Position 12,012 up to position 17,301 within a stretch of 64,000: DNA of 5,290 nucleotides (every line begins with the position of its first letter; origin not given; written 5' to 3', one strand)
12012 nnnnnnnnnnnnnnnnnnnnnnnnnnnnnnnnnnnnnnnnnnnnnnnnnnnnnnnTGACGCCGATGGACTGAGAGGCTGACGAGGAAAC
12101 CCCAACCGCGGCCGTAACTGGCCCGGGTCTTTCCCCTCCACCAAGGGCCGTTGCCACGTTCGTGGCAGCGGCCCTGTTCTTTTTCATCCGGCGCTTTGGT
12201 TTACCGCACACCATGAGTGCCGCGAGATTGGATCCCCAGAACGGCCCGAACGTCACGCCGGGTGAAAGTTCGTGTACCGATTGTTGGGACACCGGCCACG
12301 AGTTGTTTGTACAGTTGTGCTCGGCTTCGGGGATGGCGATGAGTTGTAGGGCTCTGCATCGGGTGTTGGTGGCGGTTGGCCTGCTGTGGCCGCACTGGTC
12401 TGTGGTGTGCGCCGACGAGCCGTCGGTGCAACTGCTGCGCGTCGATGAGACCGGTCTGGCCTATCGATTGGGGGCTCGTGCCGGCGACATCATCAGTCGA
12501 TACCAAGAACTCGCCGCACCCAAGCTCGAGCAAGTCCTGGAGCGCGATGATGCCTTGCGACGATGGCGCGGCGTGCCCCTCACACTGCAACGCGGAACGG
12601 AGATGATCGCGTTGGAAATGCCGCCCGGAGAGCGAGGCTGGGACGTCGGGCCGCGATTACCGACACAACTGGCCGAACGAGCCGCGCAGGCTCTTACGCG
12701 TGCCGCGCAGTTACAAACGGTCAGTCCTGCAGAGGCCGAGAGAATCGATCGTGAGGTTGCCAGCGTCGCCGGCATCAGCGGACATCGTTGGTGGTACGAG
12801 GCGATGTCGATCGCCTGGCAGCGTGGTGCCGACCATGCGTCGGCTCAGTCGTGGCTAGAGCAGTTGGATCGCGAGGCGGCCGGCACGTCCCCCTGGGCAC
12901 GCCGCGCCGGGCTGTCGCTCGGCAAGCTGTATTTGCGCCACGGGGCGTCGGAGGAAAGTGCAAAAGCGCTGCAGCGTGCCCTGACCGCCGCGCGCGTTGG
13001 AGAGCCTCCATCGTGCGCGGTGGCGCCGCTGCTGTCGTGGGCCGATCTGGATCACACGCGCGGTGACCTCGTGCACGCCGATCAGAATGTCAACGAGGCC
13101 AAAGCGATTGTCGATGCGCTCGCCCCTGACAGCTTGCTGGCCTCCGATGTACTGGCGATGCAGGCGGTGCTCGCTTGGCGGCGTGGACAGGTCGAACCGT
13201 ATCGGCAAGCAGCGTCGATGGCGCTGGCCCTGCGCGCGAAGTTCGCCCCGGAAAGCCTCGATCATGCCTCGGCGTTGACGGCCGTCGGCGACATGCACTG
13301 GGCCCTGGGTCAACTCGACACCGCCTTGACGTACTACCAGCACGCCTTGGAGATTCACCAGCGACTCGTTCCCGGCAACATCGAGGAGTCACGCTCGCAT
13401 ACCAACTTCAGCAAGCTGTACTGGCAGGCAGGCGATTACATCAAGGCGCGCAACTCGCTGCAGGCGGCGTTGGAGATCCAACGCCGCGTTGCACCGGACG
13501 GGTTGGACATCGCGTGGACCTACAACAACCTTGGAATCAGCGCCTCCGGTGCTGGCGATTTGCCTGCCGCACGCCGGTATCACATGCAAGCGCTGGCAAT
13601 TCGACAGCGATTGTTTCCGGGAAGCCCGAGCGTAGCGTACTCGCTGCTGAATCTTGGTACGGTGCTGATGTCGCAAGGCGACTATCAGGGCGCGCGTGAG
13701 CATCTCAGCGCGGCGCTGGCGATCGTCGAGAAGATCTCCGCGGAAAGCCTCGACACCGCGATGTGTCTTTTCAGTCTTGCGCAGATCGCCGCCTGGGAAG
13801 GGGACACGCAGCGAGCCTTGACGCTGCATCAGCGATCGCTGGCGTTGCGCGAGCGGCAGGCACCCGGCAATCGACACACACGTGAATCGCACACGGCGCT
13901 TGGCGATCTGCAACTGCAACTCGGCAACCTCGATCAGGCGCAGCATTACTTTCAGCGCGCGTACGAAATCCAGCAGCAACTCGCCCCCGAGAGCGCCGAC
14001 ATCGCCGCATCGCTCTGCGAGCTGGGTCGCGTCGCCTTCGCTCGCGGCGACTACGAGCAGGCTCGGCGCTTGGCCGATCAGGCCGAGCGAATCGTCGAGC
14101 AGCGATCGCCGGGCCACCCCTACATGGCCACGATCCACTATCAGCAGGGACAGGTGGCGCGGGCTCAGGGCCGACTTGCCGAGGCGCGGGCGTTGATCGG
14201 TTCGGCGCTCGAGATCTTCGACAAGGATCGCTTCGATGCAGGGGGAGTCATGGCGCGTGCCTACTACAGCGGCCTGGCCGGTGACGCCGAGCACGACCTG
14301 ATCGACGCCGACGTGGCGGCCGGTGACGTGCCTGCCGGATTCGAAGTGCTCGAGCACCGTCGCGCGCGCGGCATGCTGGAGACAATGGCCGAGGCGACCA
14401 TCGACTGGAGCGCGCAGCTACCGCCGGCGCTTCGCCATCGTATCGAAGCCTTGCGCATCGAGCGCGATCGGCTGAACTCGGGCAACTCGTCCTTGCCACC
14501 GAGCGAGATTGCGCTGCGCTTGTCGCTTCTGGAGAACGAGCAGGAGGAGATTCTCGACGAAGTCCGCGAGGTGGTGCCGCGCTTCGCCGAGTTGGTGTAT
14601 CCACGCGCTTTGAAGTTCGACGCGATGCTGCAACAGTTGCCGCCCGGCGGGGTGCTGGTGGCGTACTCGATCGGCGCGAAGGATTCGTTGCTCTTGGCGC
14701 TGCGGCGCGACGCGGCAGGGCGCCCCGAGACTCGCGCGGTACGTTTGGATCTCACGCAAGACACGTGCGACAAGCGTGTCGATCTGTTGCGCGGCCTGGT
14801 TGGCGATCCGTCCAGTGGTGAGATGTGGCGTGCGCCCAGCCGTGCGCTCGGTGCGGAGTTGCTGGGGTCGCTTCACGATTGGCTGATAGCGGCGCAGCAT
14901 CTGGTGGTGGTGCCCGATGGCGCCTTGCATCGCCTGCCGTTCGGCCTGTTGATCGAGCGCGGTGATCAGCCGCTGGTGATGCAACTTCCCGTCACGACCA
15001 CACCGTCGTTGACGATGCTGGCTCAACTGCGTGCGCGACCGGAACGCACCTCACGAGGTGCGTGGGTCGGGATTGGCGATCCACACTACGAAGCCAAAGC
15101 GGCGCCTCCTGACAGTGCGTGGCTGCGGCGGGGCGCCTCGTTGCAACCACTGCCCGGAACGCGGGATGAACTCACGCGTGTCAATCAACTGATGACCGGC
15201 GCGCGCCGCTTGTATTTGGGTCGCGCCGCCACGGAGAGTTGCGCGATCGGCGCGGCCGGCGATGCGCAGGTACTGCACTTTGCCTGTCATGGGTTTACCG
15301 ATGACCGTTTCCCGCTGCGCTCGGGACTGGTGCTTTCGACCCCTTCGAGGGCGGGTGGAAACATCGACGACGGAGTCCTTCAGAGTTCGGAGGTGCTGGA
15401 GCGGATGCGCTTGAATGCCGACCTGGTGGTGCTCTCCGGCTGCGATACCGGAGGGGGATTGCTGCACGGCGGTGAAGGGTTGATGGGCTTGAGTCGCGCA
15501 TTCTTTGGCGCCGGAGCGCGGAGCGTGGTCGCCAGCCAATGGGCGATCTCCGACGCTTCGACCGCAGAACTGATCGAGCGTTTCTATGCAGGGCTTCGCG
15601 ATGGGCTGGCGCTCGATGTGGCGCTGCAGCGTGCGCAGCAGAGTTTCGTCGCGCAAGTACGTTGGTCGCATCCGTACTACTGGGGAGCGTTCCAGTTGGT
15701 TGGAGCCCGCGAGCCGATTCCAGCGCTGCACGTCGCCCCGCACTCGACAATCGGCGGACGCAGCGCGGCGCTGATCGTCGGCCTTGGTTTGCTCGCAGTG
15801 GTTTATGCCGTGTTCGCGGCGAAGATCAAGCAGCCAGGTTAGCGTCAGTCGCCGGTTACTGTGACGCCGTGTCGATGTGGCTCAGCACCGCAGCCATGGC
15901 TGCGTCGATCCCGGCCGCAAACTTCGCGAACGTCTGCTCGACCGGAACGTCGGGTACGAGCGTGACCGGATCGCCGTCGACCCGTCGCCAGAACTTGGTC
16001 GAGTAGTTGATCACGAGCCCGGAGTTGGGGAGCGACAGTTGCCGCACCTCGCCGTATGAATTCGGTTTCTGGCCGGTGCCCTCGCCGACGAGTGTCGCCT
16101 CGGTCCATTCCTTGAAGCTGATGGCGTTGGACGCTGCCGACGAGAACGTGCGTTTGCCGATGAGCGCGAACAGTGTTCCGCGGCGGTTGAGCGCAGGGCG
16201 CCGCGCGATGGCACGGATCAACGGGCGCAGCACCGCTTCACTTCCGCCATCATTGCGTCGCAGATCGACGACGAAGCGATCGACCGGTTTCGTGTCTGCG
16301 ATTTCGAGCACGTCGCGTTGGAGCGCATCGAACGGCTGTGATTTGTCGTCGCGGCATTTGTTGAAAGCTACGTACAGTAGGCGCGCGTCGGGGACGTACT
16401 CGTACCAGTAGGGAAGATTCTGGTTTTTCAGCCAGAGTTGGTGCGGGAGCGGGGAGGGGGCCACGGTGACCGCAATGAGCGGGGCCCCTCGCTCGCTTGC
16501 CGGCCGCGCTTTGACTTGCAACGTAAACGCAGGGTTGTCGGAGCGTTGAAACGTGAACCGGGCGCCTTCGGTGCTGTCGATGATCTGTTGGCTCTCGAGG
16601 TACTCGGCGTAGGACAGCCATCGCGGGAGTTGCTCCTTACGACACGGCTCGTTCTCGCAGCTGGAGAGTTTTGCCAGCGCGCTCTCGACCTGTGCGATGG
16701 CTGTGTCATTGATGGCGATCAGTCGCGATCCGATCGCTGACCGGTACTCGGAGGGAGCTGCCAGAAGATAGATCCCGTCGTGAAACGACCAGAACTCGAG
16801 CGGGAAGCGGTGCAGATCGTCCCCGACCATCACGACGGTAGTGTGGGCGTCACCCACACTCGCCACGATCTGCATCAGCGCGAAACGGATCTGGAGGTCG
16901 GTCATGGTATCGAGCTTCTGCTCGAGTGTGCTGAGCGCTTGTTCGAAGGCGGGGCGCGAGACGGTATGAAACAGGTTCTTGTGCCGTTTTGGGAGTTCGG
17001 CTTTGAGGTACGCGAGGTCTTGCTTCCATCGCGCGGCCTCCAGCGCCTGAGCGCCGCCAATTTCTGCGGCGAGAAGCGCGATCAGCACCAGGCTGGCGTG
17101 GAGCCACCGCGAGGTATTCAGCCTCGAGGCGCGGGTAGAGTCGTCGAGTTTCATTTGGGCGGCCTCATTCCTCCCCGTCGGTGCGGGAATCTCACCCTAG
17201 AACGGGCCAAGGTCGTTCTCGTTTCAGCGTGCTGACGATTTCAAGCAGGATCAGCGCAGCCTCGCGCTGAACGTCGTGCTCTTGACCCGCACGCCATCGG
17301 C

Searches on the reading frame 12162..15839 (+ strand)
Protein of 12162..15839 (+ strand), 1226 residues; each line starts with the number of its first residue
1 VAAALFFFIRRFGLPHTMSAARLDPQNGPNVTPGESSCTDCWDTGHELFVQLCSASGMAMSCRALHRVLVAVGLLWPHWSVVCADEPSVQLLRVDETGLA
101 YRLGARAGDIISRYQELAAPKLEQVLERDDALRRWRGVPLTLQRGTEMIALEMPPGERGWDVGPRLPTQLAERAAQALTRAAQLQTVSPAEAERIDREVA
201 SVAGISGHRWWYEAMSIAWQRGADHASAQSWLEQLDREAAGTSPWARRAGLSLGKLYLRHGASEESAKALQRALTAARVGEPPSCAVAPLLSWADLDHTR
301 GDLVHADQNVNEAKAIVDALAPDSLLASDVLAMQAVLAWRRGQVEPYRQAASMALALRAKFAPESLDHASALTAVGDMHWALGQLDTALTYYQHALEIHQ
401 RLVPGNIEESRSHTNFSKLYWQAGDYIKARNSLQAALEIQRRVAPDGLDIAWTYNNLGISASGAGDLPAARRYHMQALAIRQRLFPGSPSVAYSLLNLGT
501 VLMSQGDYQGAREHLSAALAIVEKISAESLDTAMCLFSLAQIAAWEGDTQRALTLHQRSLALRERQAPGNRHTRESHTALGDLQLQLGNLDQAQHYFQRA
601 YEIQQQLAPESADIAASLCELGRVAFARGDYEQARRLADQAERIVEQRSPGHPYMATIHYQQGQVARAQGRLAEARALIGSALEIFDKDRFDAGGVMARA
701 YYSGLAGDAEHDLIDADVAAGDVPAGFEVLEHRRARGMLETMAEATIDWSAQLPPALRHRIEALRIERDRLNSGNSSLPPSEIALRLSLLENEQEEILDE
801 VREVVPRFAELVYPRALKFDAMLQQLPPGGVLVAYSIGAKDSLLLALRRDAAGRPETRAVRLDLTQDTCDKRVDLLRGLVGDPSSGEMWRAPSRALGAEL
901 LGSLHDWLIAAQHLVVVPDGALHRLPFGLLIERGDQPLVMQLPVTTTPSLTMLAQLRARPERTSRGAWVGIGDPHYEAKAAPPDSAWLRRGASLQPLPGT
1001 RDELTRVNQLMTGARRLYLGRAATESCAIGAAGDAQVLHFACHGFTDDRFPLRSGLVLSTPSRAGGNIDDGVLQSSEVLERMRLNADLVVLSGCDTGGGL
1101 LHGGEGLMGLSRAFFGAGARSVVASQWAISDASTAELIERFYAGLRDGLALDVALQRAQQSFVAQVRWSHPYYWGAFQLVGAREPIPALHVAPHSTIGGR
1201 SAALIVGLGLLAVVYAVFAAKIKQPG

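Call 11: search_protein_families(library=pfam, proteins=[window:12162-15839:+], max_evalue=0.01)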
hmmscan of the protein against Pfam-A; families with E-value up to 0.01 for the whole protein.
window:12162-15839:+ (1226 aa): 20 families
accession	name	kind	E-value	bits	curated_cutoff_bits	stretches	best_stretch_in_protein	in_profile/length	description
PF12770.12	CHAT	-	5.7e-66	223.3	24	1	891-1182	2-289/289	CHAT domain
PF13424.12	TPR_12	-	4.8e-58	193.7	30.1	6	413-482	6-76/77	Tetratricopeptide repeat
PF13374.12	TPR_10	-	7.5e-32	108.9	27.5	3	451-485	2-36/42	Tetratricopeptide repeat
PF07719.23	TPR_2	-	3.4e-25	86.5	27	2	492-521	1-30/34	Tetratricopeptide repeat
PF00515.34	TPR_1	-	1.2e-22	79.2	27.8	2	492-521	1-30/34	Tetratricopeptide repeat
PF13181.12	TPR_8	-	1.8e-19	68.6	25.7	1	576-606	3-33/34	Tetratricopeptide repeat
PF17874.7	TPR_MalT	-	3.3e-18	66.5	45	3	465-647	15-193/336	MalT-like TPR region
PF24885.1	TPR_NPHP3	-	1.2e-13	51.4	100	2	576-648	101-174/239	Nephrocystin-3 TPR domain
PF13432.12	TPR_16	-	1.9e-13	51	32.7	3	620-686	2-61/65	Tetratricopeptide repeat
PF13428.12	TPR_14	-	1.4e-10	41.2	23.5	0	371-399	3-31/44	Tetratricopeptide repeat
PF10602.15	RPN7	-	1.6e-08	34.9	29.6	1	568-686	30-143/174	26S proteasome subunit RPN7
PF07721.20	TPR_4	-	5e-07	30.2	27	1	616-640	2-26/26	Tetratricopeptide repeat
PF14559.12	TPR_19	-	7.2e-07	29.9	25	1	585-643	2-53/68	Tetratricopeptide repeat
PF13176.12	TPR_7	-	8e-07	29.1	27.9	0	371-399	1-29/36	Tetratricopeptide repeat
PF13431.12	TPR_17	-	3.8e-05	24.1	24.4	0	489-513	10-34/34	Tetratricopeptide repeat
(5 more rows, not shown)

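Call 13: search_protein_families(library=padloc, proteins=[window:12162-15839:+], max_evalue=0.01)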
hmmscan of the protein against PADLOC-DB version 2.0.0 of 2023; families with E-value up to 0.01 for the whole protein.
window:12162-15839:+ (1226 aa): 2 families
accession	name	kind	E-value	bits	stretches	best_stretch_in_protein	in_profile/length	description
PDLC01169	TPR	-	8.4e-18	62.7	2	577-650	112-184/252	TPR repeats containing protein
PDLC01172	TPR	-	0.0067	13.3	0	497-679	263-424/448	TPR repeats containing protein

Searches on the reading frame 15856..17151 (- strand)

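Call 11: search_protein_families(library=pfam, proteins=[window:15856-17151:-], max_evalue=0.01)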
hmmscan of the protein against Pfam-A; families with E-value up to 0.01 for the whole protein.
window:15856-17151:- (431 aa): 1 family
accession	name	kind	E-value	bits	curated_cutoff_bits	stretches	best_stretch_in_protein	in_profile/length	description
PF03572.23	Peptidase_S41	-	3.6e-08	33.6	24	1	322-396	84-154/165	Peptidase family S41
